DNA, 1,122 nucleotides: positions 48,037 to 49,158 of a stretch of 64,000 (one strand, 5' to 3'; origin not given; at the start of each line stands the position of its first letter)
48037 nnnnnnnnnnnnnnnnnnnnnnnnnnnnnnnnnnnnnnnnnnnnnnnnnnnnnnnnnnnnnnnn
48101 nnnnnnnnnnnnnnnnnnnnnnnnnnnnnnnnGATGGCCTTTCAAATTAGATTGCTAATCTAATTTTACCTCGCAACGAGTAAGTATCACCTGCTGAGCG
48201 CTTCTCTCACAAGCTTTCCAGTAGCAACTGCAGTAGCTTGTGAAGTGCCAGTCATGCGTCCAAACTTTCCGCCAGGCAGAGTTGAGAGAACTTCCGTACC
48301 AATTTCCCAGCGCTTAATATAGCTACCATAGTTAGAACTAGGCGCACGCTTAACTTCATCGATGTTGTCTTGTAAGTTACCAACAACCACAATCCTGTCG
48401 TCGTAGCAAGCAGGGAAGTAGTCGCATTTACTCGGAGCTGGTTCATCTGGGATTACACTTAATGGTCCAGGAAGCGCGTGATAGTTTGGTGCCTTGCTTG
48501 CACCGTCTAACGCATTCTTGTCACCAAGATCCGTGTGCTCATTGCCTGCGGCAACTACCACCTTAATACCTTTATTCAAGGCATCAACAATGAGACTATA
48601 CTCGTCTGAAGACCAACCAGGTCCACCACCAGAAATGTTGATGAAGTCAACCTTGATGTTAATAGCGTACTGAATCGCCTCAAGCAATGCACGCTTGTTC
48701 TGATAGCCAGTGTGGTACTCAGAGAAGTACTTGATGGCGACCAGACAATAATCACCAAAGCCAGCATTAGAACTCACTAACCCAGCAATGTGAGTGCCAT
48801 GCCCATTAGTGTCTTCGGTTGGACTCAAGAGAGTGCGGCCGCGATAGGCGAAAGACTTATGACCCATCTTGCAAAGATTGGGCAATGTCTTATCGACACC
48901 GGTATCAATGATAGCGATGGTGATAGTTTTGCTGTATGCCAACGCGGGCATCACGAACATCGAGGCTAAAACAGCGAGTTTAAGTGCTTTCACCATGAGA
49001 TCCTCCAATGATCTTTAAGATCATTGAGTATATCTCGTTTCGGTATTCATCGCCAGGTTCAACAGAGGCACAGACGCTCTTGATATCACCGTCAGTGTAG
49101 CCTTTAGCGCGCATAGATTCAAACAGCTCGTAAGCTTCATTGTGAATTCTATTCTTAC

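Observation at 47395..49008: Adjacent secreted S1 (trypsin-like) and S8 (subtilisin-like) proteases, plus a cluster of lipoproteins including a collagen-like/PA14 lipoprotein and a HExxH lipoprotein (60802..61930)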

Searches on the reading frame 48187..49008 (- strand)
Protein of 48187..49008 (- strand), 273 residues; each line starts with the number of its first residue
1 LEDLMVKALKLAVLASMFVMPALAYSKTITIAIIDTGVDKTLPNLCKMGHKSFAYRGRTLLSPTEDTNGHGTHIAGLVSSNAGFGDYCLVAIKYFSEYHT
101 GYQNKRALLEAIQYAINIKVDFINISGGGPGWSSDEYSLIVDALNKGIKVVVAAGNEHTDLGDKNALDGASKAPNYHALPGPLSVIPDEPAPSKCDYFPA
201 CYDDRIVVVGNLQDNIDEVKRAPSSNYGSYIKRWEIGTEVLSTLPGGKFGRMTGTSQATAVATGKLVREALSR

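Call 3: search_protein_families(library=pfam, proteins=[window:48187-49008:-], max_evalue=0.01)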
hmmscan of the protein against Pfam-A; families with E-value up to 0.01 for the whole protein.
window:48187-49008:- (273 aa): 1 family
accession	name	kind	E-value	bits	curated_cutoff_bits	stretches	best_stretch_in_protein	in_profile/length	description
PF00082.27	Peptidase_S8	-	2.7e-22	79.8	21.8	1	27-266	2-250/288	Subtilase family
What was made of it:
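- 48187..48996 (-): S8 'mini-subtilase', 269 aa from the ATG at 48996 (273 aa if the TTG at 49008 is used). Catalytic codons are D 48904-48906, H 48799-48801, oxyanion N 48541-48543 and S 48241-48243. Pfam PF00082 scores 79.8 bits (call 3).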

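Call 4: search_protein_families(library=phrogs, proteins=[window:48187-49008:-], max_evalue=0.01)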
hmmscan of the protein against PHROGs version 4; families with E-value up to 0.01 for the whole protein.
window:48187-49008:- (273 aa): 3 families
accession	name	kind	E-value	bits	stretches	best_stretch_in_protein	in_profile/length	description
phrog_3677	-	other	2.9e-31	109.2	1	26-264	594-802/1125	protease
phrog_9158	-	unknown function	0.0014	18.4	1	130-244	350-456/696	-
phrog_3964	-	unknown function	0.0015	18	1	27-159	274-421/779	-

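Call 8: search_dna_similar(query=window:48187-49008:-, collection=phages, mode=protein, max_rows=25)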
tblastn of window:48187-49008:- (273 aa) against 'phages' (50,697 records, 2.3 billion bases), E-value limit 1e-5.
Records with a match: 53; places in all: 53; records where one place covers at least 80% of the query: 51.
Best place of each record, by identity: <60% 53.
By first word of the organism name: Bacillus 49; Bacteriophage 2; Caudoviricetes 1; Moorella 1.
By host as written in the record: Bacillus anthracis Sterne 10; Bacillus subtilis 7; Bacillus cereus 6; Bacillus anthracis 4; Bacillus sp. 2; Bacillus subtilis Goe3 2; Bacillus subtilis W-23-S(r); Bacillus licheniformis ATCC 9945a 2; Bacillus cereus VKM B-370 2; and 14 more.
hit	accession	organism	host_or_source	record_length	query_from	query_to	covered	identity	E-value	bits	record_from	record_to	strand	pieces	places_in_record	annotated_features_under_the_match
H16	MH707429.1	Bacillus phage BSP12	Bacillus subtilis ATCC 21336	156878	29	264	86%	31.4%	1e-12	74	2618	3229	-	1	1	serine protease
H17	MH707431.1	Bacillus phage BSP14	Bacillus subtilis ATCC 14593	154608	29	264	86%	31.4%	1e-12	73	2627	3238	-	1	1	putative peptidase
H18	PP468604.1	Bacillus phage BvP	Bacillus velezensis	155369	29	266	87%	30.8%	7e-12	71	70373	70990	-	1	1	hypothetical protein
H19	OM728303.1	Bacillus phage vB_BsuM-Goe25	Bacillus subtilis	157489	29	264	86%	31.0%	5e-12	72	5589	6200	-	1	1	hypothetical protein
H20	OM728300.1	Bacillus phage vB_BsuM-Goe17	Bacillus subtilis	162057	29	264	86%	31.0%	6e-12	71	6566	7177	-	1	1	hypothetical protein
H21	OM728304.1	Bacillus phage vB_BsuM-Goe27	Bacillus subtilis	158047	29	264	86%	31.0%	6e-12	71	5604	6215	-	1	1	hypothetical protein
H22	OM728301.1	Bacillus phage vB_BsuM-Goe20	Bacillus subtilis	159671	29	264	86%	31.0%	1e-11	71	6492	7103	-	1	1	hypothetical protein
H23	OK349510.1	Bacillus phage BM-P1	Bacillus sp.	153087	29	264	86%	31.0%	1e-11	70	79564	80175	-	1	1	hypothetical protein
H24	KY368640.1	Bacillus phage vB_BsuM-Goe3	Bacillus subtilis Goe3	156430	29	264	86%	31.0%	2e-11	70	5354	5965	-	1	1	putative peptidase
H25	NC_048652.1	Bacillus phage vB_BsuM-Goe3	Bacillus subtilis Goe3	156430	29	264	86%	31.0%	2e-11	70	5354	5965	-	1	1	protease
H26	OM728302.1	Bacillus phage vB_BsuM-Goe24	Bacillus subtilis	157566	29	264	86%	31.0%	2e-11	70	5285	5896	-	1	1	hypothetical protein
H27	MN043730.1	Bacillus phage vB_BveM-Goe7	Bacillus velezensis FZB42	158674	29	264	86%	31.0%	2e-11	70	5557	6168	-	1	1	putative serine protease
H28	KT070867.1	Bacillus phage PBC2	Bacillus cereus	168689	24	266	89%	29.2%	2e-10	67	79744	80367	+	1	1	putative subtilisin-like protein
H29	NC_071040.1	Bacillus phage PBC2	Bacillus cereus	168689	24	266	89%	29.2%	2e-10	67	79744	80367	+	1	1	protease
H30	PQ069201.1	Bacillus phage C30-3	Bacillus sp. C30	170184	16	266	92%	28.1%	2e-8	61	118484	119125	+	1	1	record has no annotation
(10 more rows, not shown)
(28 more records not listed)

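Call 11: find_related_loci(query=window:48187-49008:-, collection=viral_contigs, flank=10000)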
Query window:48187-49008:- (273 aa) in viral_contigs; peptide patterns used: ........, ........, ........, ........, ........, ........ (x = any residue, [..] = any of these).
4 stretches matched a pattern; 1 encode a relative of the query (tblastn E <= 1e-3); 1 distinct loci.
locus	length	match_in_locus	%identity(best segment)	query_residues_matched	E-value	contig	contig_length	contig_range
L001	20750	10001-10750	46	8-272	6e-72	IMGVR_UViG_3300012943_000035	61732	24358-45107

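Call 14: find_homologous_proteins(query=window:48187-49008:-)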
Query window:48187-49008:- (273 aa): 1559 proteins with E <= 0.001 among 6080 candidates; the best 120 are listed.
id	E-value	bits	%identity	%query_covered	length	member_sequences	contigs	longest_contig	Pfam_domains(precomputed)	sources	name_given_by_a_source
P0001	1.9e-177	606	100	99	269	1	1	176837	PF00082.28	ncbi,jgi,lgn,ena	jgi:subtilisin family serine protease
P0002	3.1e-80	287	57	91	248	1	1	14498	PF00082.28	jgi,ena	jgi:subtilisin family serine protease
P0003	1.4e-79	285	55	96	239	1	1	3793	PF00082.28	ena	-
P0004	9.7e-78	279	52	94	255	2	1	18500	PF00082.28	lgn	-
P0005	1.3e-77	279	52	97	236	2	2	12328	PF00082.28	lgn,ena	-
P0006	4.8e-77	277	53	99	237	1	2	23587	PF00082.28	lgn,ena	-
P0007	6.0e-77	277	52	100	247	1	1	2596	PF00082.28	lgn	-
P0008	1.7e-76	275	51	99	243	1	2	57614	PF00082.28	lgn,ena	-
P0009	2.0e-76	275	51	96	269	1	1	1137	PF00082.28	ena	-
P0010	2.2e-76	275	51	97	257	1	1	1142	PF00082.28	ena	-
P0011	2.2e-75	272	52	92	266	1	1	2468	PF00082.28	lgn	-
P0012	1.2e-74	269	53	96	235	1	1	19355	PF00082.28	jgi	jgi:subtilisin family serine protease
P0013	2.6e-74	268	48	100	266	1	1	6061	PF00082.28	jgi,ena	-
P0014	2.9e-74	268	49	94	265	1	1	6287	PF00082.28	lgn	-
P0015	6.5e-74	267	53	99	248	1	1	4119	PF00082.28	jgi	jgi:subtilisin family serine protease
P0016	2.5e-73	265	52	100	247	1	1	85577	PF00082.28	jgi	jgi:subtilisin family serine protease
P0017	2.4e-72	262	46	99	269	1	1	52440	PF00082.28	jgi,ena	-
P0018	7.0e-72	260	51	96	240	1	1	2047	PF00082.28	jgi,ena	-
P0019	1.5e-71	259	49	97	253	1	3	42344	PF00082.28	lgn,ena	-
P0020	2.5e-71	258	51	94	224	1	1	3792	PF00082.28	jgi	jgi:subtilisin family serine protease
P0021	3.1e-71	258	51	91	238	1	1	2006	PF00082.28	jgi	jgi:major intracellular serine protease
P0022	4.7e-71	257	49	92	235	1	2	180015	PF00082.28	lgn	-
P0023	2.9e-70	255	51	91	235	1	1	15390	PF00082.28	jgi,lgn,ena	-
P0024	3.4e-70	255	51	92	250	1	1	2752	PF00082.28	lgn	-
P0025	8.0e-70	253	49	98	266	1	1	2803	PF00082.28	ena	-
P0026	8.4e-70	253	50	93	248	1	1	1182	PF00082.28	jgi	jgi:subtilisin family serine protease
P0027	9.6e-70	253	48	97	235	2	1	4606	PF00082.28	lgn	-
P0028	1.4e-69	253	50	97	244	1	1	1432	PF00082.28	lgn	-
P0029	4.1e-69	251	51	92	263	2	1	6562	PF00082.28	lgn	-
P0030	4.3e-69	251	52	96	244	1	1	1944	PF00082.28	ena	-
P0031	5.2e-69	251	50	95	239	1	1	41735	PF00082.28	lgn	-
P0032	6.7e-69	250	51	92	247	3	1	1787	PF00082.28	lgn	-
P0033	7.1e-69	250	48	97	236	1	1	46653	PF00082.28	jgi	jgi:subtilisin family serine protease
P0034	1.7e-68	249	51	96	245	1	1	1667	PF00082.28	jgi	jgi:subtilisin family serine protease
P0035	1.8e-68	249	50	94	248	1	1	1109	PF00082.28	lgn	-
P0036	2.3e-68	249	52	91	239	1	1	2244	PF00082.28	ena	-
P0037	4.0e-68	248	50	92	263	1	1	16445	PF00082.28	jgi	jgi:subtilisin family serine protease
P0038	5.7e-68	247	46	97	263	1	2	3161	PF00082.28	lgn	-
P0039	7.3e-68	247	50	91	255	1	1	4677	PF00082.28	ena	-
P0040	1.0e-67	246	48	98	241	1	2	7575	PF00082.28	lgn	-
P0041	1.2e-67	246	52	91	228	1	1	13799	PF00082.28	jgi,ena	jgi:subtilisin family serine protease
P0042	1.5e-67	246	51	93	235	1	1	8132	PF00082.28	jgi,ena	-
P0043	4.3e-67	244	50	93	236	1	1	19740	PF00082.28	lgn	-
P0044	6.1e-67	244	46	94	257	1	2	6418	PF00082.28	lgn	-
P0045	6.6e-67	244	49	97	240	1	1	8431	PF00082.28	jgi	jgi:major intracellular serine protease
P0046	8.6e-67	243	47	94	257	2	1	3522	PF00082.28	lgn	-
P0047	1.4e-66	243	47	96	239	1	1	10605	PF00082.28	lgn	-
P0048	2.4e-66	242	50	99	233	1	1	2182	PF00082.28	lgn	-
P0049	2.9e-66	242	46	99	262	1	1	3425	PF00082.28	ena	-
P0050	4.1e-66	241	46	96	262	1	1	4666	PF00082.28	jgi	jgi:subtilisin family serine protease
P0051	1.3e-65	240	49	90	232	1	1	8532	PF00082.28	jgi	jgi:subtilisin family serine protease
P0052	1.5e-65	239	48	97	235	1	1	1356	PF00082.28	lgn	-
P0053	1.7e-65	239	49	96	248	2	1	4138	PF00082.28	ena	-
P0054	2.6e-65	238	49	96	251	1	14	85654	PF00082.28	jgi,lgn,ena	jgi:minor extracellular protease Epr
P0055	1.1e-64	236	49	98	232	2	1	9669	PF00082.28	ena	-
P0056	1.6e-64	236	53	85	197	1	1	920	PF00082.28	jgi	jgi:subtilisin family serine protease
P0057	1.8e-64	236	51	85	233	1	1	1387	PF00082.28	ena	-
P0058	2.2e-64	235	45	96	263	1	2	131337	PF00082.28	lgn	-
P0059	3.1e-64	235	46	97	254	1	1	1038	PF00082.28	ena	-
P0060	4.7e-64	234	46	95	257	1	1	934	PF00082.28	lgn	-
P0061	5.3e-64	234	47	98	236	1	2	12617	PF00082.28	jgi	-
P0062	2.6e-63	232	45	100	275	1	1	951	PF00082.28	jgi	jgi:subtilisin family serine protease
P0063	4.7e-63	231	47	91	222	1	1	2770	PF00082.28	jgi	jgi:subtilisin family serine protease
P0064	1.8e-62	229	46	97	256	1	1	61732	PF00082.28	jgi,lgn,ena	-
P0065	4.1e-62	228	46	93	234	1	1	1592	PF00082.28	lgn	-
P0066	5.0e-62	228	47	92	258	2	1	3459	PF00082.28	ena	-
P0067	8.1e-62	227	46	96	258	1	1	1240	PF00082.28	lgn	-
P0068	1.2e-61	226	44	99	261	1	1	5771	PF00082.28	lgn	-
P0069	2.2e-61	226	47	96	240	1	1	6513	PF00082.28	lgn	-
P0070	2.5e-61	225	45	99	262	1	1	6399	PF00082.28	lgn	-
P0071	4.9e-61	224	47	92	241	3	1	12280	PF00082.28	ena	-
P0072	5.7e-61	224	45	99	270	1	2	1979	PF00082.28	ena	-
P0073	5.7e-60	221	44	99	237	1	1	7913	PF00082.28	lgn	-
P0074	4.1e-59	218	45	93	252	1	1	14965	PF00082.28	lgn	-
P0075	7.0e-59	217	50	84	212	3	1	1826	PF00082.28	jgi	-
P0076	7.2e-59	217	47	91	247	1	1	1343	PF00082.28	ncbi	-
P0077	8.7e-59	217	44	95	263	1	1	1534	PF00082.28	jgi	jgi:major intracellular serine protease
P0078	1.2e-58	217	48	97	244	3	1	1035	PF00082.28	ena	-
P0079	3.5e-58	215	44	97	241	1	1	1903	PF00082.28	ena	-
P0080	6.4e-58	214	46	92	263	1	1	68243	PF00082.28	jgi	jgi:subtilisin family serine protease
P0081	1.8e-57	213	44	95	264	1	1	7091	PF00082.28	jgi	jgi:subtilisin family serine protease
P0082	2.0e-57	213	46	92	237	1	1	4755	PF00082.28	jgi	jgi:subtilisin family serine protease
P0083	2.0e-57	213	45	96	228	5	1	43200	PF00082.28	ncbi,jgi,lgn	jgi:subtilisin family serine protease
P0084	2.6e-57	212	42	99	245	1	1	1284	PF00082.28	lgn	-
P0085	2.7e-57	212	43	95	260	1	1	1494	PF00082.28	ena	-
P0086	6.5e-57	211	45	95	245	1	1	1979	PF00082.28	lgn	-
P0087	1.2e-56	210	43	99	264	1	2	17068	PF00082.28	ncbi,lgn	-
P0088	1.3e-55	207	46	88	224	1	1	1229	PF00082.28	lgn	-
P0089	1.5e-55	207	48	96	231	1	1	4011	PF00082.28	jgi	-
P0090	2.8e-55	206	44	97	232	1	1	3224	PF00082.28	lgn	-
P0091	3.4e-55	205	43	99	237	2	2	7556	PF00082.28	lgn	-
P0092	8.0e-53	198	44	89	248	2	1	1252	PF00082.28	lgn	-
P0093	1.4e-52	197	42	97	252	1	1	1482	PF00082.28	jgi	jgi:subtilisin family serine protease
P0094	4.2e-52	195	45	87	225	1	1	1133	PF00082.28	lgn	-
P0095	5.0e-52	195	43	94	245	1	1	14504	PF00082.28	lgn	-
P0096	5.2e-52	195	43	98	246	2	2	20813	PF00082.28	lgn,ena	-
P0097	9.0e-51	191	43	87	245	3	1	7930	PF00082.28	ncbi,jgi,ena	jgi:major intracellular serine protease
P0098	3.8e-50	189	41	96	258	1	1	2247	PF00082.28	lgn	-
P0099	9.9e-50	187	47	84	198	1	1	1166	PF00082.28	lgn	-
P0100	2.5e-49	186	41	99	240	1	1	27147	PF00082.28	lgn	-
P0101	4.1e-49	185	43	91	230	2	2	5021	PF00082.28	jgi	jgi:subtilisin family serine protease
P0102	6.8e-49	185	43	94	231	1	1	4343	PF00082.28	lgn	-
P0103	4.4e-48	182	44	91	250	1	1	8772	PF00082.28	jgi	jgi:subtilisin family serine protease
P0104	9.4e-48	181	39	100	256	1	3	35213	PF00082.28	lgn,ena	-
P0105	4.5e-47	179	41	99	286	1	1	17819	PF00082.28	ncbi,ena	-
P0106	9.6e-47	178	43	90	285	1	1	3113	PF00082.28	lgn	-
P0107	1.3e-46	177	42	96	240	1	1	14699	PF00082.28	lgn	-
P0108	2.8e-46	176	42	95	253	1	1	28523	PF00082.28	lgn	-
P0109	3.2e-46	176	40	89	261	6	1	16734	PF00082.28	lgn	-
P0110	3.8e-46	176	41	90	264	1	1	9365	PF00082.28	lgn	-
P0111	4.9e-46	175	40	89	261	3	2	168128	PF00082.28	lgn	-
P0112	1.3e-45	174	42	95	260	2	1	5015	PF00082.28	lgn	-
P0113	5.5e-45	172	36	97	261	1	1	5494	PF00082.28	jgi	jgi:subtilisin family serine protease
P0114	6.8e-45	172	44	90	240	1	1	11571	PF00082.28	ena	-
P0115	5.8e-44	169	39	98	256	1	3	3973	PF00082.28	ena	-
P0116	7.0e-44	168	39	93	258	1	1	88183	PF00082.28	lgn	-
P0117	8.8e-44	168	40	97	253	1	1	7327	PF00082.28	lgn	-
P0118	1.5e-43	167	40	97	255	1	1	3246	PF00082.28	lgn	-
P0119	2.6e-43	166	42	95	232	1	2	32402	PF00082.28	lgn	-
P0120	6.5e-43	165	42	91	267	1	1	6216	PF00082.28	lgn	-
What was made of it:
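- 48187..48996 (-): P0001 is 100% identical on a 176,837-bp contig (call 14).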

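Call 15: list_cluster_members(proteins=[P0001, P0022, P0083, P0087])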
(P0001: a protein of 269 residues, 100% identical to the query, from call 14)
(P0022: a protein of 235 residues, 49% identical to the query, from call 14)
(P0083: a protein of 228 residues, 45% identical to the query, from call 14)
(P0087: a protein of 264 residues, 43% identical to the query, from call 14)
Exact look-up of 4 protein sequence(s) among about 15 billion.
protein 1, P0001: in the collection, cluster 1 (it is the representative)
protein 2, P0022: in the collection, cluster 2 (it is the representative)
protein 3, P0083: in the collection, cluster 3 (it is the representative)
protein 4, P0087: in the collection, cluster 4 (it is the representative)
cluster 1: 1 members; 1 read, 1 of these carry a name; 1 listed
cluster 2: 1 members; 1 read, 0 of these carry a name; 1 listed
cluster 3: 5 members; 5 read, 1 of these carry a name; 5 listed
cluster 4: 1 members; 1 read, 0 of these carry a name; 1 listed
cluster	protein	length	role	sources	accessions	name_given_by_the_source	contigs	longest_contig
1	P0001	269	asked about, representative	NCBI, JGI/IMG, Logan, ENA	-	subtilisin family serine protease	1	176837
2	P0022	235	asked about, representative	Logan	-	-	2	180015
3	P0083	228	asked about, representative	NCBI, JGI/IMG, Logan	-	subtilisin family serine protease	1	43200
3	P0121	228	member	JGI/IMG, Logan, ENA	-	-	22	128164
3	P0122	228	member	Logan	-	-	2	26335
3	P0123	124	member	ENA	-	-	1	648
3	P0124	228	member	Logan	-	-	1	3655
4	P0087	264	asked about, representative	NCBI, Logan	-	-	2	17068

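Call 16: find_encoding_contigs(protein=P0001, flank=3000, max_places=3)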
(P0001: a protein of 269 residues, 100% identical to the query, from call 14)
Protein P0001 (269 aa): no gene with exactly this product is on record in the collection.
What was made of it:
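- Tried and rejected: No contig was on record (call 16).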

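Call 17: find_encoding_contigs(protein=P0022, flank=6000, max_places=2)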
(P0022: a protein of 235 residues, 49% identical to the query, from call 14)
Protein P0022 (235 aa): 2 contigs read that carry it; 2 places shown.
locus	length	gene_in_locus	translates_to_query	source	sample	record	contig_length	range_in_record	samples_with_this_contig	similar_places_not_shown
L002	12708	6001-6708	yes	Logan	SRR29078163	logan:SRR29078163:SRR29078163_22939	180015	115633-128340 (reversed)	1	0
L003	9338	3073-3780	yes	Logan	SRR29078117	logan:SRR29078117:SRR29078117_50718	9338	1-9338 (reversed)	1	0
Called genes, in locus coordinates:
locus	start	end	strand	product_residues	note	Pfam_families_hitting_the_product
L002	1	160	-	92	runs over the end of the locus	-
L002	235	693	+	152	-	PF02945:Endonuclease_7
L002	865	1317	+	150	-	PF00075:RNase_H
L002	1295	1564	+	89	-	-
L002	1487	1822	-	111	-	PF01521:Fe-S_biosyn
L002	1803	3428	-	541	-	PF02867:Ribonuc_red_lgC, PF21995:RNR-II_ins_dom (faint), PF02867:Ribonuc_red_lgC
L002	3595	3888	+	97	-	-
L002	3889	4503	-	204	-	-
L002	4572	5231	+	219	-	PF00574:CLP_protease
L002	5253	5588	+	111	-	-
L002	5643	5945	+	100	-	-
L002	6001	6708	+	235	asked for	PF00082:Peptidase_S8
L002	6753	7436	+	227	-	PF00089:Trypsin (weak), PF13365:Trypsin_2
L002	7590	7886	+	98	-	PF02945:Endonuclease_7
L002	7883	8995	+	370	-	PF01068:DNA_ligase_A_M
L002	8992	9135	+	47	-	-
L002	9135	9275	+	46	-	-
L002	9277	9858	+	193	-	-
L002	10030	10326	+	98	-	-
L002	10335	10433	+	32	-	-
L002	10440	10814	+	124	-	-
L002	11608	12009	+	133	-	-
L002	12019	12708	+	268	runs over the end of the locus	-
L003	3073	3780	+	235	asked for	PF00082:Peptidase_S8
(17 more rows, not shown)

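Call 18: find_encoding_contigs(protein=P0058, flank=6000, max_places=2)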
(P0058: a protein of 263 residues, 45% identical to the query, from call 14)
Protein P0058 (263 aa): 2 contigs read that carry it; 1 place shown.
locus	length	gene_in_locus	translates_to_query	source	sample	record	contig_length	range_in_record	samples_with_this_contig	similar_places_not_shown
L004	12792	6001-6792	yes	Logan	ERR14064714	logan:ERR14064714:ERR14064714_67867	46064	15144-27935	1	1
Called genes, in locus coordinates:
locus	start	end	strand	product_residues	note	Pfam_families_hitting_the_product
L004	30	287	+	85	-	PF21840:DUF6899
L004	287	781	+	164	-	PF00075:RNase_H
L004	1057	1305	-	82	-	PF01521:Fe-S_biosyn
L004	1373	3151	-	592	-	PF00317:Ribonuc_red_lgN, PF02867:Ribonuc_red_lgC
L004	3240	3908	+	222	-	PF02511:Thy1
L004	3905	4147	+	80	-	-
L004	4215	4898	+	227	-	PF00574:CLP_protease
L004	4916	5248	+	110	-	-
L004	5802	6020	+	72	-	-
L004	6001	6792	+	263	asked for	PF00082:Peptidase_S8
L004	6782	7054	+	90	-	-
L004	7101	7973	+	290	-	PF13365:Trypsin_2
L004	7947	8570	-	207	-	-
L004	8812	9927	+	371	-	PF01068:DNA_ligase_A_M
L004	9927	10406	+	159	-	-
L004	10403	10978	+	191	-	-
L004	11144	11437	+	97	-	-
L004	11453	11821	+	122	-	-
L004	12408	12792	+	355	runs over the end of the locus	PF00155:Aminotran_1_2, PF04864:Alliinase_C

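Call 19: find_encoding_contigs(protein=P0111, flank=6000, max_places=2)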
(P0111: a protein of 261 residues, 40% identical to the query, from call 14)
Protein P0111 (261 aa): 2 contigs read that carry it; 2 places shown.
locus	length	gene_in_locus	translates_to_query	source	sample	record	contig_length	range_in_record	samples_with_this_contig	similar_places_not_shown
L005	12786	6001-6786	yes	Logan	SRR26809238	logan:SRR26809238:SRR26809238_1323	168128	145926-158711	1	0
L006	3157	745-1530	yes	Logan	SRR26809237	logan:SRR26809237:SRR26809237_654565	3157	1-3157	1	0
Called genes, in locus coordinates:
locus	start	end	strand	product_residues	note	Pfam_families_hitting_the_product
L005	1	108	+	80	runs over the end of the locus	-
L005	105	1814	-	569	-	PF00317:Ribonuc_red_lgN, PF02867:Ribonuc_red_lgC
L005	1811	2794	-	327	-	PF00268:Ribonuc_red_sm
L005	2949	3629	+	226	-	PF02511:Thy1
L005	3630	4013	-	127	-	PF04316:FlgM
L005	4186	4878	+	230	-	PF00574:CLP_protease, PF25145:NfeD1b_N (weak)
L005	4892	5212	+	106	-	-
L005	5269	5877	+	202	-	-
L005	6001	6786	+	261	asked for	PF00082:Peptidase_S8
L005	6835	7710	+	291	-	PF13365:Trypsin_2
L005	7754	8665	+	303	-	PF01068:DNA_ligase_A_M, PF14743:DNA_ligase_OB_2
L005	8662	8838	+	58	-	-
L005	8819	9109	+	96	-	-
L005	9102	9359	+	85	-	-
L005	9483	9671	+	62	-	-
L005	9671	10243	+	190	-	-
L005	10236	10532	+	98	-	-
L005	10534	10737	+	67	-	-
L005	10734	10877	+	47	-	-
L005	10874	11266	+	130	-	-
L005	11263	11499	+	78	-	-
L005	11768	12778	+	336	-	PF00155:Aminotran_1_2, PF04864:Alliinase_C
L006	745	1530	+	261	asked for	PF00082:Peptidase_S8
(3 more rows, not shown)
